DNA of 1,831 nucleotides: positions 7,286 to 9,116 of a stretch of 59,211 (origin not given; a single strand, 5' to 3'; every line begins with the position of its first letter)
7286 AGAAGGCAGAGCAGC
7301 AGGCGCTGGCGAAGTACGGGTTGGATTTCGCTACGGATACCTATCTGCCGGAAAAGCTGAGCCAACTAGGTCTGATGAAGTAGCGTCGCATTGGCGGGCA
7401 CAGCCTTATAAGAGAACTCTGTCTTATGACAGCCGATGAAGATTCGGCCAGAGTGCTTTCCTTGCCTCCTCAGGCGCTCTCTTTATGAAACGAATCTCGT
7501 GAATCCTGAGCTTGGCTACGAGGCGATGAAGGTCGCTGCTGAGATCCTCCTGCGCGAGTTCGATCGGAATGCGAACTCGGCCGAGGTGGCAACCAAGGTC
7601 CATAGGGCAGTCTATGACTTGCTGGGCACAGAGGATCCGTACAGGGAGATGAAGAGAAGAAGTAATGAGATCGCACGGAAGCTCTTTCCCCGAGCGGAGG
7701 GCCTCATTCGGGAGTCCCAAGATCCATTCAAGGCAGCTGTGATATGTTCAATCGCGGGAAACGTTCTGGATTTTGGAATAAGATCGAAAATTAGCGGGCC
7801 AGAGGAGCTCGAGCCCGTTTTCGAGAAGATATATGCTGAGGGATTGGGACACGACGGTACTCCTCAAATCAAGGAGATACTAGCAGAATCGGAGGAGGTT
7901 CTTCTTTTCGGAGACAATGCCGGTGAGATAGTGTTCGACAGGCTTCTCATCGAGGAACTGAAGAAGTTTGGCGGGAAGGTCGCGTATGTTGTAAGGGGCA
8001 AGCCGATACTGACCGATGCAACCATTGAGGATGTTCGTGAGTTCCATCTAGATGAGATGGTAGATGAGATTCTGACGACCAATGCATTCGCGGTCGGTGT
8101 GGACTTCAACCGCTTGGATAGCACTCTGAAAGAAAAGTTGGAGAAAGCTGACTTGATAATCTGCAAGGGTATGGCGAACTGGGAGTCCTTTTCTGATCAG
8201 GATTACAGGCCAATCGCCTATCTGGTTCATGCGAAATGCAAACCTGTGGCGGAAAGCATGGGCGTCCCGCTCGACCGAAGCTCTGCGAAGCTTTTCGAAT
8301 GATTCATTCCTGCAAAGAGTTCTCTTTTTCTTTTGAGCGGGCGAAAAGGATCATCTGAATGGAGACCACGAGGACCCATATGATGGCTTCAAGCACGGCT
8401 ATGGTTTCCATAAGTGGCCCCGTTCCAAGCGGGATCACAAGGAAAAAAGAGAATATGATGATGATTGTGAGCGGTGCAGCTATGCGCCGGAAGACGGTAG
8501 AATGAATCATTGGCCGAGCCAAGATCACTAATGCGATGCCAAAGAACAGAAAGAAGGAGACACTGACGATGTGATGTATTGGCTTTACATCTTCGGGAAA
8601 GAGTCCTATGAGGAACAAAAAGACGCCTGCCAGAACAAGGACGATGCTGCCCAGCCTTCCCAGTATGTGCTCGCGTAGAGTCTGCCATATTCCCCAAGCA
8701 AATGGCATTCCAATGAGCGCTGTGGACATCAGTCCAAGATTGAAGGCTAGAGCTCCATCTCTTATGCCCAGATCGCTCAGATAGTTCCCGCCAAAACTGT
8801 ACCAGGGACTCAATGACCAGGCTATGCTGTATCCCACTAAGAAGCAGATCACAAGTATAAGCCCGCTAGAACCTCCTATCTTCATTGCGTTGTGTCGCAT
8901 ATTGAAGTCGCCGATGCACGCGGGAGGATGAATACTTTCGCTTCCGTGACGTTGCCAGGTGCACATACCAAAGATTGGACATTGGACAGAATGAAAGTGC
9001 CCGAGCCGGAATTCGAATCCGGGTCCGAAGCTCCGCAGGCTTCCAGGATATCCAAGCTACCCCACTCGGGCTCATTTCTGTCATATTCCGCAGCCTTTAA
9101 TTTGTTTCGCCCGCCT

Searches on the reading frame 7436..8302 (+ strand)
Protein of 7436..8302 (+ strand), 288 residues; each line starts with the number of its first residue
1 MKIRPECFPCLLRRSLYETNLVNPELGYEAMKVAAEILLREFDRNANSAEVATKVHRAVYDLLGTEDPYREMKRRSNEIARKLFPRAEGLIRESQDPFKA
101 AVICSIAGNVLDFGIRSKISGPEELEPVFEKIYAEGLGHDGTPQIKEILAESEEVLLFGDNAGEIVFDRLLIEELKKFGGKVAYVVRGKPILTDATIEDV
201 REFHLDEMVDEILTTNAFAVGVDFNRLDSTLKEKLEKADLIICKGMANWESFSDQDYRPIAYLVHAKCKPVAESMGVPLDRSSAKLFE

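Call 68: search_protein_families(library=pfam, proteins=[window:7436-8302:+], max_evalue=0.001)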
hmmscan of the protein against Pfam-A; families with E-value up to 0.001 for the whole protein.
window:7436-8302:+ (288 aa): 1 family
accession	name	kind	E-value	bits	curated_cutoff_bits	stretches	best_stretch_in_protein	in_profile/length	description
PF01937.24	ARMT1-like_dom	-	1.7e-64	218.4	25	1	4-280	2-308/311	Damage-control phosphatase ARMT1-like domain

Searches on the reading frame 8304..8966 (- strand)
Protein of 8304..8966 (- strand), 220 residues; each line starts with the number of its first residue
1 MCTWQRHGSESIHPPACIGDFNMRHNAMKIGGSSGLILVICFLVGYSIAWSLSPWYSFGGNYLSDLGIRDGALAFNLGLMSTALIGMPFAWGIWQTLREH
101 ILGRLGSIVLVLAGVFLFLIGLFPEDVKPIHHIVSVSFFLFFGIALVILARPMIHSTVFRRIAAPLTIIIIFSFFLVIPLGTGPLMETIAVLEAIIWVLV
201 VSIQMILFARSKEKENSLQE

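Call 68: search_protein_families(library=pfam, proteins=[window:8304-8966:-], max_evalue=0.001)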
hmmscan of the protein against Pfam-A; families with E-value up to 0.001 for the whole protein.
window:8304-8966:- (220 aa): 1 family
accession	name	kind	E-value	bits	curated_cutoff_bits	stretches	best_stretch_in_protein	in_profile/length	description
PF06197.19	DUF998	-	8.9e-20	71.5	30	1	39-202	4-182/184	Protein of unknown function (DUF998)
